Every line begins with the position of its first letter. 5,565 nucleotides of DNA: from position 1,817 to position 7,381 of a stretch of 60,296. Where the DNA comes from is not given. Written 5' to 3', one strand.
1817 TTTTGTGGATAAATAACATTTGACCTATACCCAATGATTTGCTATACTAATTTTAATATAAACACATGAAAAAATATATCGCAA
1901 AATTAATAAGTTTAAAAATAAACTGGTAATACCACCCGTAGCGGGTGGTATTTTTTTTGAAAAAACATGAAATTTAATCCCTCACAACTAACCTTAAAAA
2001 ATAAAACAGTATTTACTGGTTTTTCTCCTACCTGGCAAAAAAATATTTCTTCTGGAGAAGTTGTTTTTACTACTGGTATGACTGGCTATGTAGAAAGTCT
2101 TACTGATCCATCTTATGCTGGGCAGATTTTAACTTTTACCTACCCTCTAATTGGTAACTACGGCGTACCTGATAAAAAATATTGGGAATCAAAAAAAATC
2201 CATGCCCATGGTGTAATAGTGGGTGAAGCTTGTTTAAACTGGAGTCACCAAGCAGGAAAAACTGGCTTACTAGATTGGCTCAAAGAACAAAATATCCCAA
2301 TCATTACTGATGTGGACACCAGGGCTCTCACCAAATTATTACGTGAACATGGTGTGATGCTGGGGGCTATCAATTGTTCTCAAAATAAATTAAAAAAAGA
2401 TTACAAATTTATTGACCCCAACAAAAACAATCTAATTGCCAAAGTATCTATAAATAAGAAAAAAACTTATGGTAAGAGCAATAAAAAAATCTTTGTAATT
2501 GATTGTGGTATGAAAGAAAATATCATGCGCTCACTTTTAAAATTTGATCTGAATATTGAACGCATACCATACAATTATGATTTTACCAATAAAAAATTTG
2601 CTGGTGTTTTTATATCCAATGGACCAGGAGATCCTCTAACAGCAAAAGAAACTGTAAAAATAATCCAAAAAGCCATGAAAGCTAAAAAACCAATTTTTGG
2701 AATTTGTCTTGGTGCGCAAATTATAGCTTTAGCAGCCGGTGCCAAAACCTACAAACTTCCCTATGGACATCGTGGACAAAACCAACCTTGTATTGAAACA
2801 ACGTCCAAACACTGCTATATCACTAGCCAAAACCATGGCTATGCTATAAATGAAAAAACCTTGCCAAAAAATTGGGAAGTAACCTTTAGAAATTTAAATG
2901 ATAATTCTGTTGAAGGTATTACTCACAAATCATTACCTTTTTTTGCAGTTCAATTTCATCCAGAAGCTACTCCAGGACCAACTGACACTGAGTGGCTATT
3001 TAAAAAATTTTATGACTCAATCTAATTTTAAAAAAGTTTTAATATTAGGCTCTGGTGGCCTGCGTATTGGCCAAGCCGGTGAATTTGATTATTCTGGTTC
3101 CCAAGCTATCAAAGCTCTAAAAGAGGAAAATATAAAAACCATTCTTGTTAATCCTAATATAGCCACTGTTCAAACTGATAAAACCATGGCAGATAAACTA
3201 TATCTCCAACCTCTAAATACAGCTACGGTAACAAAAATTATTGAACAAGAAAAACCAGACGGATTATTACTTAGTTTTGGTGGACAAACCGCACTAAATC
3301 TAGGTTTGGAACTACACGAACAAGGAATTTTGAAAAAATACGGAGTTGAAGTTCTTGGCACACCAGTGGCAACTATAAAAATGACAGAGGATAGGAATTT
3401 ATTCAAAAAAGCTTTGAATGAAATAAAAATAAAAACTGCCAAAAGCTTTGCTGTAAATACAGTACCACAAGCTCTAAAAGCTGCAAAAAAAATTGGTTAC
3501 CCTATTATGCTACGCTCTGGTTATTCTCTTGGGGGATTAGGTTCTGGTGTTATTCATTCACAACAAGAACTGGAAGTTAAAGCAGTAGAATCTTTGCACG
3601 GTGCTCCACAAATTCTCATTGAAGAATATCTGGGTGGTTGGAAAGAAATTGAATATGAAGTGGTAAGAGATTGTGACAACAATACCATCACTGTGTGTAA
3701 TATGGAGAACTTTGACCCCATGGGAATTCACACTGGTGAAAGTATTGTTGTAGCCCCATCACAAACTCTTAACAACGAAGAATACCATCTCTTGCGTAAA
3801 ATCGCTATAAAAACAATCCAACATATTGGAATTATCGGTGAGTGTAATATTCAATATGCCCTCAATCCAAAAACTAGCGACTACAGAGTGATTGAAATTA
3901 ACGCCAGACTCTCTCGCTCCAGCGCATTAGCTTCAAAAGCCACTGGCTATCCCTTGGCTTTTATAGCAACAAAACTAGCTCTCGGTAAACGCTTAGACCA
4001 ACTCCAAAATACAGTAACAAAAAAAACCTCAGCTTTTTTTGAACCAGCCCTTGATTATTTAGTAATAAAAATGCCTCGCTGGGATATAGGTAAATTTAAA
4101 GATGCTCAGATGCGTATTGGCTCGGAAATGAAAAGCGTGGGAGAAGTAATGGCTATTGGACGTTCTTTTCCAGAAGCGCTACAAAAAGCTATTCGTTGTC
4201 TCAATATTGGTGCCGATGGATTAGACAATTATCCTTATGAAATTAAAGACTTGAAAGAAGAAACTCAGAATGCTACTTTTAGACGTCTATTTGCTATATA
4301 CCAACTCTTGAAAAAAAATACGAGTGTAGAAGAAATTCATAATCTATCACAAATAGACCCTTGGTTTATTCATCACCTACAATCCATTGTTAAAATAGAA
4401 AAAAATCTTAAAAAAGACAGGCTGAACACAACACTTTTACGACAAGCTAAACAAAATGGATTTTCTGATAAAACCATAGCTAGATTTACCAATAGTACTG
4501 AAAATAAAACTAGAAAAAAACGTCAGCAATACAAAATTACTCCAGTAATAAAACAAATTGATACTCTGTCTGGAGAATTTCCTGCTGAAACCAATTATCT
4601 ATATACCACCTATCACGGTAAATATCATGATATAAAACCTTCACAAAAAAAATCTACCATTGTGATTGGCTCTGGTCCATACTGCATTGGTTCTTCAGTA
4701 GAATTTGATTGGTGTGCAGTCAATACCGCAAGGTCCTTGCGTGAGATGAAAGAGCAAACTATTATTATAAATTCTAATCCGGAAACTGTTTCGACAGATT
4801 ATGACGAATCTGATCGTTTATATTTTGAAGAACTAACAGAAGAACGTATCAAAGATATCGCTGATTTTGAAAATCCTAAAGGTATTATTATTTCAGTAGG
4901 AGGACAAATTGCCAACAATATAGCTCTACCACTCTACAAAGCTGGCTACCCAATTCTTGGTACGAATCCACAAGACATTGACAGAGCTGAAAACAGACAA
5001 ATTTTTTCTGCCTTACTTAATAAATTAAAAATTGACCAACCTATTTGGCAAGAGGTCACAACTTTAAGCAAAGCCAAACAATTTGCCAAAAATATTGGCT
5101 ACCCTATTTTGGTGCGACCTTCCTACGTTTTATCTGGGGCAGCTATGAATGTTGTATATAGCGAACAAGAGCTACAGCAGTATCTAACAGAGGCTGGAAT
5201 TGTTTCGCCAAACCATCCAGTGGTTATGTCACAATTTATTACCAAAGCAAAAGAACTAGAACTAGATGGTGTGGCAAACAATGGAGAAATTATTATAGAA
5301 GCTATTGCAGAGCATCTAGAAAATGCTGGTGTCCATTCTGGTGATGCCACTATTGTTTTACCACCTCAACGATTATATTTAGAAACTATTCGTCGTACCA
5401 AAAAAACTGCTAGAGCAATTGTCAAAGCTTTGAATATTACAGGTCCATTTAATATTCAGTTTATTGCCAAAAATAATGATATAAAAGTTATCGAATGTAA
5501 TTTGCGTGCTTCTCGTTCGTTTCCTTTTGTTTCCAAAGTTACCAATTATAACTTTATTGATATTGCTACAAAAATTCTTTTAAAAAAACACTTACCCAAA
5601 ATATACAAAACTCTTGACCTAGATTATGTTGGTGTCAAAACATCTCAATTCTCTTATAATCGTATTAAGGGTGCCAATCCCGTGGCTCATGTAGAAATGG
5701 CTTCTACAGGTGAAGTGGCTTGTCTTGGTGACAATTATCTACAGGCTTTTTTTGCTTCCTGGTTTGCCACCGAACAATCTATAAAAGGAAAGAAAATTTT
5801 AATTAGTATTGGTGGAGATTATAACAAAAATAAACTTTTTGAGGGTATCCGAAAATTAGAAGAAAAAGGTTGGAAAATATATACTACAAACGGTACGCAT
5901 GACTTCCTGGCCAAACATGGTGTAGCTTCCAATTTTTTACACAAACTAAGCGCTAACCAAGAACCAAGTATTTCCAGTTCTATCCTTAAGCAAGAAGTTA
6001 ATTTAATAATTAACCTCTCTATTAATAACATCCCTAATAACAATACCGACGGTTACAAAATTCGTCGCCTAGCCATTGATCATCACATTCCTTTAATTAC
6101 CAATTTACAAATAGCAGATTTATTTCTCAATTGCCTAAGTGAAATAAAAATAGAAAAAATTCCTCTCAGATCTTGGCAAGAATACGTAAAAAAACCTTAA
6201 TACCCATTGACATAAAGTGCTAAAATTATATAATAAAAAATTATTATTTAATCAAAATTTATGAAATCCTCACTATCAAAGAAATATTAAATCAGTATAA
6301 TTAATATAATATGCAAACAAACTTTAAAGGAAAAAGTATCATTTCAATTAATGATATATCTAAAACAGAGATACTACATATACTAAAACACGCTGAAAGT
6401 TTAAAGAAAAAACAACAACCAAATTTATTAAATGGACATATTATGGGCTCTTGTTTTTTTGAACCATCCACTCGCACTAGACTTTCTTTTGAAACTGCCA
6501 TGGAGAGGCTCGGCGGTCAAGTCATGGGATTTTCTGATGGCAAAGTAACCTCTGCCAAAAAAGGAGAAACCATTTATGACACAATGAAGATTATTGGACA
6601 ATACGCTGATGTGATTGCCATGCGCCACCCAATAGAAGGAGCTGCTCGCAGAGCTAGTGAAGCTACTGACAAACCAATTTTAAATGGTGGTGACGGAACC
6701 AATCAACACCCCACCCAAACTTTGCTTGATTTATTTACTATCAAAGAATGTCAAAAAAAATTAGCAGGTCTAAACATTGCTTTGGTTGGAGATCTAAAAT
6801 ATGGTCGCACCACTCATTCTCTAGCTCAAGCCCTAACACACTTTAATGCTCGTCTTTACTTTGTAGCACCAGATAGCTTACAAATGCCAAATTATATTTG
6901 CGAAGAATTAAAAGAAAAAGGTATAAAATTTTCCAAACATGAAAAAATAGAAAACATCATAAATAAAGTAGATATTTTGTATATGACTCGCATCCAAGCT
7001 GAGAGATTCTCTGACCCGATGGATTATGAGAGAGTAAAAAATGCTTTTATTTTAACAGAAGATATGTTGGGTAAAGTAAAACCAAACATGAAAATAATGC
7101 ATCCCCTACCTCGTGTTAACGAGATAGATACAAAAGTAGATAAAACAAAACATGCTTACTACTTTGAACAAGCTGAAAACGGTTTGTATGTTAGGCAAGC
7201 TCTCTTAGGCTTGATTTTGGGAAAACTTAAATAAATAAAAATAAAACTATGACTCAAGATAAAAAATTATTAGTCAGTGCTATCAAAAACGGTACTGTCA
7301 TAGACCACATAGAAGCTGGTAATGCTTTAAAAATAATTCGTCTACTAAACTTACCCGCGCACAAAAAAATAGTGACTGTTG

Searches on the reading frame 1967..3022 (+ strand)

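Call 47: search_protein_families(library=pfam, proteins=[window:1967-3022:+], max_evalue=0.000001)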
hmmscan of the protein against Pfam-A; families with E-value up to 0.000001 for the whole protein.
window:1967-3022:+ (352 aa): 3 families
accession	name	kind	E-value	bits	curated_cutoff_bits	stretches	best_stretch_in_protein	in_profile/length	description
PF00117.34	GATase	-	6.5e-56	189.5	22.8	1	177-349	2-188/190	Glutamine amidotransferase class-I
PF00988.28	CPSase_sm_chain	-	1.8e-45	154.3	27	1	8-135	1-126/126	Carbamoyl-phosphate synthase small chain, CPSase domain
PF07722.19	Peptidase_C26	-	2.1e-11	44.5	20.5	0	229-263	94-128/219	Peptidase C26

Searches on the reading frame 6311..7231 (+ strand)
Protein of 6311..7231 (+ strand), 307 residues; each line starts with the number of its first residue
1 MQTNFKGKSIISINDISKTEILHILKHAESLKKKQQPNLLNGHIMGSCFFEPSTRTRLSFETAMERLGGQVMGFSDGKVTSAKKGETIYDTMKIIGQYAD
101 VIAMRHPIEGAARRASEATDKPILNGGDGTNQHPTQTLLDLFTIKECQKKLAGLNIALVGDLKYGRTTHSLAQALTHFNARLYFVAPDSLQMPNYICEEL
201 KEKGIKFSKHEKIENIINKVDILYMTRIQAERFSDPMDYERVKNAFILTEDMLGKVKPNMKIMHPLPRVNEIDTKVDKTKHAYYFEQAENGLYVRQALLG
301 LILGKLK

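Call 34: search_protein_families(library=pfam, proteins=[window:6311-7231:+], max_evalue=0.00001)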
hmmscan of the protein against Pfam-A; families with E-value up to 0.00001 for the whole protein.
window:6311-7231:+ (307 aa): 2 families
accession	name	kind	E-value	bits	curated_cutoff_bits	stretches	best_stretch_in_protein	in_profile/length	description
PF02729.26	OTCace_N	-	6.9e-47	159.7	29.9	1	8-146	1-148/148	Aspartate/ornithine carbamoyltransferase, carbamoyl-P binding domain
PF00185.30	OTCace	-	6.9e-35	120.9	29.4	1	153-300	2-155/157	Aspartate/ornithine carbamoyltransferase, Asp/Orn binding domain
